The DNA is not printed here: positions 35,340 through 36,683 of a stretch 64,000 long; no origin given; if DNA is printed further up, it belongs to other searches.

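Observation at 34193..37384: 3.2-kb GC-rich island inserted between rplB and rpsS, splitting the S10 operon, with its own terminator and divergent promoters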

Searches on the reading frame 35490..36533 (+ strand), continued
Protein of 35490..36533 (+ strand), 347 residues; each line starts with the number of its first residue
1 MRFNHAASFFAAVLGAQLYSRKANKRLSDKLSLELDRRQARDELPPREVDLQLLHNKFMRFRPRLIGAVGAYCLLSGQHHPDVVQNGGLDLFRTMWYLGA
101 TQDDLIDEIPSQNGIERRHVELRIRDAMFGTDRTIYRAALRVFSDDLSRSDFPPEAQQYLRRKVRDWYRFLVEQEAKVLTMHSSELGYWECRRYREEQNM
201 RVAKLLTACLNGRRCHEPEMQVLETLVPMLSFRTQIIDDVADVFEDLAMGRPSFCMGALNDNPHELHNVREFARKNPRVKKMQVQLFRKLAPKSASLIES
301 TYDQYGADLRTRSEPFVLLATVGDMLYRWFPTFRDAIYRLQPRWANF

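Call 30: search_protein_representatives(alignment_id=A1)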
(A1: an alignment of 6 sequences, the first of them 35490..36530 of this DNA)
Query: 6 sequences, 346 profile positions. Proteins with E-value up to 0.001 (for the whole library): 79; up to 1e-10: 45; up to 1e-30: 31. The best 79 are listed.
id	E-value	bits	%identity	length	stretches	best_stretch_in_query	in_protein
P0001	4.6e-160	548.9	-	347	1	4-346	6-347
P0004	4.6e-154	529.2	-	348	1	8-346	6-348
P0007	9.1e-125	432.8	-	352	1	2-346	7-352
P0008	1.6e-124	432.0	-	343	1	7-346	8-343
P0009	1.5e-110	386.1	-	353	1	5-346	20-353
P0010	8.6e-104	363.9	-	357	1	4-346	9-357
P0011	2.4e-102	359.1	-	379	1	23-346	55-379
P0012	2.1e-101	356.0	-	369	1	4-346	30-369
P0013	5.9e-101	354.5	-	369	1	6-346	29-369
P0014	2.4e-98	345.9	-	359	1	20-346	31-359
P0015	3.6e-98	345.4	-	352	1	8-346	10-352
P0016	9.5e-97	340.7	-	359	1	43-346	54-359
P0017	1.3e-93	330.4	-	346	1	8-346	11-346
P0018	6.0e-93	328.2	-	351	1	7-346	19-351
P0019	6.1e-91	321.6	-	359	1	14-346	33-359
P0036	1.9e-28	116.1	-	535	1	64-313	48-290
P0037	7.6e-25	104.3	-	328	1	67-332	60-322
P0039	5.0e-21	91.7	-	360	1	90-339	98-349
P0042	5.6e-15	71.8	-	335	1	78-331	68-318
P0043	8.9e-14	67.9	-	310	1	62-246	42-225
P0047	2.1e-11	60.0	-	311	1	61-300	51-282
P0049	1.0e-10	57.8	-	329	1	54-246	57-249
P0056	1.1e-08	51.1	-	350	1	74-303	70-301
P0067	8.3e-06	41.6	-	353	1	82-306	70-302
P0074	2.3e-05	40.2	-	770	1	69-251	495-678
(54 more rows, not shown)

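Call 32: search_protein_families(library=pfam, proteins=[P0036, P0037, P0039, P0042, P0043, P0047, P0049, P0056, P0067, P0074], max_evalue=0.01)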
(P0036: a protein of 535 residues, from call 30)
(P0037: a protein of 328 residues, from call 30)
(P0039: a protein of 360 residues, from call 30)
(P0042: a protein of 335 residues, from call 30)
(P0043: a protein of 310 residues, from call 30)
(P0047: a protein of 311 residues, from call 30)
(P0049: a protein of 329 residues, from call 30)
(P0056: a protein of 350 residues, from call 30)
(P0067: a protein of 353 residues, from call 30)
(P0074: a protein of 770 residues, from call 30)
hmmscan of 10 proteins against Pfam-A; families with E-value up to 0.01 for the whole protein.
P0036 (535 aa): 1 family
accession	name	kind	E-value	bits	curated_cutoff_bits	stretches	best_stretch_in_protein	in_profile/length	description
PF13344.12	Hydrolase_6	-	0.0092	16.4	27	0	364-413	1-40/101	Haloacid dehalogenase-like hydrolase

P0037 (328 aa): 0 families

P0039 (360 aa): 0 families

P0042 (335 aa): 0 families

P0043 (310 aa): 0 families

P0047 (311 aa): 1 family
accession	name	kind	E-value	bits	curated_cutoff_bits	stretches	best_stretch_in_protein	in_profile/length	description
PF11165.13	DUF2949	-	0.0085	17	24.2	0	30-49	31-50/56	Protein of unknown function (DUF2949)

P0049 (329 aa): 0 families

P0056 (350 aa): 0 families

P0067 (353 aa): 0 families

P0074 (770 aa): 1 family
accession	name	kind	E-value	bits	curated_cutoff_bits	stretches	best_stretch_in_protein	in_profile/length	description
PF00348.22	polyprenyl_synt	-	2.5e-56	191.1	27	1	48-277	14-247/251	Polyprenyl synthetase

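Call 34: search_solved_structures(query=A2, max_evalue=10, show_alignments=2)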
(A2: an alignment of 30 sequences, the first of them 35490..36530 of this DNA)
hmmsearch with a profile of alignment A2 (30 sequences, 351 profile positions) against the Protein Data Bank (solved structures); distinct sequences matched with E-value up to 10: 1.
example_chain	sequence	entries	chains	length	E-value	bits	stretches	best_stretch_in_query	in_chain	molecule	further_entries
3tc1_A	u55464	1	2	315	0.36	13.4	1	229-259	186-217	Octaprenyl Pyrophosphate Synthase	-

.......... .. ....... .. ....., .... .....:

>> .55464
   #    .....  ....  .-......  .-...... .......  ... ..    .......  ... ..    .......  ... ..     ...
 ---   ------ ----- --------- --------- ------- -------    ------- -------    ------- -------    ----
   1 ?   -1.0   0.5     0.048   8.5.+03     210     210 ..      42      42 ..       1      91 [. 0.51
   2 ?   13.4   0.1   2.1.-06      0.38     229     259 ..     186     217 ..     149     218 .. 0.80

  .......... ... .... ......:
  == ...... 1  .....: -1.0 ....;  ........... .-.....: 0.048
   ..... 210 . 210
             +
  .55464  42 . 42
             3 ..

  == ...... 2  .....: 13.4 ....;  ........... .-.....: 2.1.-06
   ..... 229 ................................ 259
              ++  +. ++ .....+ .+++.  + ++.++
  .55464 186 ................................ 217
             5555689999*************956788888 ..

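Call 35: search_protein_families(library=pfam, alignment_id=A2, max_evalue=1)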
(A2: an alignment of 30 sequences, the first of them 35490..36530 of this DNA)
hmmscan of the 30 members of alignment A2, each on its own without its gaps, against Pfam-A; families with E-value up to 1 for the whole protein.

A. member 1, window:35490-36530:+ (347 aa): 1 family
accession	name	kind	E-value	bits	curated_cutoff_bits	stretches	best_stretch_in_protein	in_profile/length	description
PF24720.1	DUF7673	-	0.093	13.2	27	0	196-225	15-43/85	Family of unknown function (DUF7673)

B. families by the number of members that match (of 30 scanned): 15 families
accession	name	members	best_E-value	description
PF02486.25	Rep_trans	2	0.0028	Replication initiation factor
PF25050.1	TARBP1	1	0.00019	TARBP1 domain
PF13344.12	Hydrolase_6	1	0.0092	Haloacid dehalogenase-like hydrolase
PF16740.10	SKA2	1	0.033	Spindle and kinetochore-associated protein 2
PF03936.21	Terpene_synth_C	1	0.046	Terpene synthase family, metal binding domain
PF22080.2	Dark_CARD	1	0.062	Dark, CARD domain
PF01865.21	PhoU_div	1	0.072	Protein of unknown function DUF47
PF23731.1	ARM_ECM29_C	1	0.08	ECM29, C-terminal ARM-like repeats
PF03979.19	Sigma70_r1_1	1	0.084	Sigma-70 factor, region 1.1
PF24720.1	DUF7673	1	0.093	Family of unknown function (DUF7673)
PF00244.26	14-3-3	1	0.15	14-3-3 protein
PF22116.1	DUF6944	1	0.23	Family of unknown function (DUF6944)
PF11969.13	DcpS_C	1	0.24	Scavenger mRNA decapping enzyme C-term binding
PF00702.32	Hydrolase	1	0.26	haloacid dehalogenase-like hydrolase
PF01402.27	RHH_1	1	0.38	Ribbon-helix-helix protein, copG family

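Call 42: find_related_loci(query=A1, collection=metagenome_contigs, flank=5000)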
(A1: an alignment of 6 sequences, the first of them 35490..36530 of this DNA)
Query A1 (347 aa) in metagenome_contigs; peptide patterns used: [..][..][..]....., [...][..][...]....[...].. (x = any residue, [..] = any of these).
355 stretches matched a pattern; 9 encode a relative of the query (tblastn E <= 1e-3); 9 distinct loci.
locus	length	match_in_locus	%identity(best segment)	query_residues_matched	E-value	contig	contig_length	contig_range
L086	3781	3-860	48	57-347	1e-89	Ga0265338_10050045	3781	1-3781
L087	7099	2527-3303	37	52-311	4e-51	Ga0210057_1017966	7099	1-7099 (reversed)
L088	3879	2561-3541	31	6-331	4e-49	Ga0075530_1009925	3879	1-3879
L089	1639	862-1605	33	57-305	2e-50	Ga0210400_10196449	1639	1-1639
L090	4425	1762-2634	31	52-347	1e-47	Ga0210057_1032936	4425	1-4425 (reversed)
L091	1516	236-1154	39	10-347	6e-44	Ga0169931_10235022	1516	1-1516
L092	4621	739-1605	29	54-347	2e-42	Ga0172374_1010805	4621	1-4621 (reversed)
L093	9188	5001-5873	31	52-347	2e-41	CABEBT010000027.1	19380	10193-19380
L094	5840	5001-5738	30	54-305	2e-39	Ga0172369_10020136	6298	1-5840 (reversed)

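Call 44: search_protein_families(library=pfam, proteins=[L090:2639-3502:+, L090:3499-4194:-, L093:5878-6747:+, L093:6736-7464:-, L087:4251-4799:+, L005:2998-3789:-, L093:3432-4025:+, L086:1648-2541:+, L086:2507-3676:+, L091:1161-1514:+], max_evalue=0.01)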
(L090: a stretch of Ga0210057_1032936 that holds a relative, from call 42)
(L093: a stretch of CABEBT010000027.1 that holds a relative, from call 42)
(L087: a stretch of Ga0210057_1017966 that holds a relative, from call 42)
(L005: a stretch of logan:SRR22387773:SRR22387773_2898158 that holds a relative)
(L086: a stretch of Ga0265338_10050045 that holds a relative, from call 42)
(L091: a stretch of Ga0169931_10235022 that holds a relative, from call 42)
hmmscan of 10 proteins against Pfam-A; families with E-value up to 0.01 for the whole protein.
L090:2639-3502:+ (287 aa): 1 family
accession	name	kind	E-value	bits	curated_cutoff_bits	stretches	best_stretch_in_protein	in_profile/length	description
PF00781.29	DAGK_cat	-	7e-09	35.8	23.6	1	12-106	3-108/125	Diacylglycerol kinase catalytic domain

L090:3499-4194:- (231 aa): 8 families
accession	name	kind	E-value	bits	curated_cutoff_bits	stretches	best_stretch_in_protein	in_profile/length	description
PF08241.18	Methyltransf_11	-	5.8e-17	62.6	21.2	1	72-163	4-94/95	Methyltransferase domain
PF13649.12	Methyltransf_25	-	1.8e-14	54.6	27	1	68-160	1-97/97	Methyltransferase domain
PF13847.12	Methyltransf_31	-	6.1e-09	36.2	27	1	66-163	5-108/145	Methyltransferase domain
PF08242.18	Methyltransf_12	-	6e-07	30.5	30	1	72-162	4-98/98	Methyltransferase domain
PF01209.24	Ubie_methyltran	-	3.7e-05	23.6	20.1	1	67-162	50-149/233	ubiE/COQ5 methyltransferase family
PF06325.19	PrmA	-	0.0026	17.7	22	1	67-163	164-257/296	Ribosomal protein L11 methyltransferase (PrmA)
PF05148.21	Methyltransf_8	-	0.0033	17.8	27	1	115-162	109-154/219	Hypothetical methyltransferase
PF13489.12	Methyltransf_23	-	0.0062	16.7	27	0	50-162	9-114/164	Methyltransferase domain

L093:5878-6747:+ (289 aa): 1 family
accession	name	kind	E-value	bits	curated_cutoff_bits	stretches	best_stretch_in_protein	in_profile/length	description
PF00781.29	DAGK_cat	-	0.0021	18.1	23.6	1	10-106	2-109/125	Diacylglycerol kinase catalytic domain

L093:6736-7464:- (242 aa): 6 families
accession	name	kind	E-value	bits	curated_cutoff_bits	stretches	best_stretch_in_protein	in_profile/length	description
PF08241.18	Methyltransf_11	-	1e-12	49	21.2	1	81-172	4-94/95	Methyltransferase domain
PF13649.12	Methyltransf_25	-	5.8e-11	43.4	27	1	77-169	1-97/97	Methyltransferase domain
PF08242.18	Methyltransf_12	-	5.9e-06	27.4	30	1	81-171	4-98/98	Methyltransferase domain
PF01209.24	Ubie_methyltran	-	0.00012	21.9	20.1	1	74-171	48-149/233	ubiE/COQ5 methyltransferase family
PF13847.12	Methyltransf_31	-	0.0021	18.2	27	1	76-172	6-108/145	Methyltransferase domain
PF05148.21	Methyltransf_8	-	0.0062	16.9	27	0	125-171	110-154/219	Hypothetical methyltransferase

L087:4251-4799:+ (182 aa): 1 family
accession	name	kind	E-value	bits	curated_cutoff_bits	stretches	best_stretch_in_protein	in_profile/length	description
PF00583.31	Acetyltransf_1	-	0.0028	18.4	20.7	1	54-110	25-86/116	Acetyltransferase (GNAT) family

L005:2998-3789:- (263 aa): 1 family
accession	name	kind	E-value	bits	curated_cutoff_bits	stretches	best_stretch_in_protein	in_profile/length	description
PF03567.20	Sulfotransfer_2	-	0.00045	20.9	22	1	3-232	9-167/252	Sulfotransferase family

L093:3432-4025:+ (197 aa): 1 family
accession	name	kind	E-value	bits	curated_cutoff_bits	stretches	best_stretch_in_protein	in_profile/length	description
PF00156.33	Pribosyltran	-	0.0032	17.2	26.3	1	24-109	26-102/158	Phosphoribosyl transferase domain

L086:1648-2541:+ (297 aa): 1 family
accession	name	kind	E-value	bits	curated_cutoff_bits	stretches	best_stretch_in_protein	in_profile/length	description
PF00892.27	EamA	-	1.3e-21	77.7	28.2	2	8-144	2-134/135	EamA-like transporter family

L086:2507-3676:+ (389 aa): 2 families
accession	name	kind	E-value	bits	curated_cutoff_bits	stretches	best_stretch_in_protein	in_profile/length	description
PF02784.22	Orn_Arg_deC_N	-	8.2e-56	189.6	23.4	1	41-274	4-247/247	Pyridoxal-dependent decarboxylase, pyridoxal binding domain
PF00278.28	Orn_DAP_Arg_deC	-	6.2e-15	55.7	23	1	275-368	6-95/95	Pyridoxal-dependent decarboxylase, C-terminal sheet domain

L091:1161-1514:+ (118 aa): 1 family
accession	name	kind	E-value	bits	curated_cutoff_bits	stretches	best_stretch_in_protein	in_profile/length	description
PF01219.24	DAGK_prokar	-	4.1e-31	107.3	22.3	1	14-114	2-102/102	Prokaryotic diacylglycerol kinase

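Call 46: search_protein_families(library=ncbifam, proteins=[window:35490-36533:+, L090:2639-3502:+], max_evalue=0.01)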
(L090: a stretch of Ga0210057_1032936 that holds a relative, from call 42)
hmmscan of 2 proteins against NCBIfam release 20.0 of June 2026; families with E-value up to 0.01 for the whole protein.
window:35490-36533:+ (347 aa): 0 families

L090:2639-3502:+ (287 aa): 5 families
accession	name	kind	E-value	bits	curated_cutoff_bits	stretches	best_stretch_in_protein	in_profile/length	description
TIGR00147.1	TIGR00147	subfamily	6.1e-06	25.4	118.65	1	12-104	5-108/296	YegS/Rv2252/BmrU family lipid kinase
NF009603.0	PRK13055.1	subfamily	0.0014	17.6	342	0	58-104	64-110/335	diacylglycerol kinase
NF009874.0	PRK13337.1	equivalog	0.0018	17.2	385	1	53-113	58-118/305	diacylglycerol kinase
NF010677.0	PRK14075.1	equivalog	0.0031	17.1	260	0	21-86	9-71/257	NAD(+) kinase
NF009604.0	PRK13057.1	equivalog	0.0039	16.2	274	1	54-107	62-113/302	lipid kinase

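Call 66: find_encoding_contigs(protein=P0002, flank=5000, max_places=3)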
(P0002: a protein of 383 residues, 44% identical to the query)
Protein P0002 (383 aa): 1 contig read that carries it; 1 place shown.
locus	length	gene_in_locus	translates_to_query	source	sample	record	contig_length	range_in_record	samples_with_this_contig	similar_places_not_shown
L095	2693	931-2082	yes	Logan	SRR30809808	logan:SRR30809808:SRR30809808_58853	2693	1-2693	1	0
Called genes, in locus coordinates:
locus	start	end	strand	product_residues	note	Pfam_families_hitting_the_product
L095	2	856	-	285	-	?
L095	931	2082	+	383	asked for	-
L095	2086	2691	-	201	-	?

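Call 67: find_encoding_contigs(protein=P0005, flank=5000, max_places=3)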
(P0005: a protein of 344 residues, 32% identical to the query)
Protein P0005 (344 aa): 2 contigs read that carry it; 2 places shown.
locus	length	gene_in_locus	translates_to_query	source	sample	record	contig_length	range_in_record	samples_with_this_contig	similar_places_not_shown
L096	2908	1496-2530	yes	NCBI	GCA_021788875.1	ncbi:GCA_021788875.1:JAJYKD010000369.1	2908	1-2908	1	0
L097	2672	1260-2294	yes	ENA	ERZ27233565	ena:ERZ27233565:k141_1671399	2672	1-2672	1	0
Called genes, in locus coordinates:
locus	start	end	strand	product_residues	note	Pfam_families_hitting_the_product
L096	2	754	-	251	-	?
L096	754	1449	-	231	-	PF00561:Abhydrolase_1, PF12697:Abhydrolase_6, PF12146:Hydrolase_4 (faint)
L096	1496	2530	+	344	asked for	-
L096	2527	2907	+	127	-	?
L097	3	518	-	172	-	?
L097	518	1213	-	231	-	PF00561:Abhydrolase_1, PF12697:Abhydrolase_6, PF12146:Hydrolase_4 (faint)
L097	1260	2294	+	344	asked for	-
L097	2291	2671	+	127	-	?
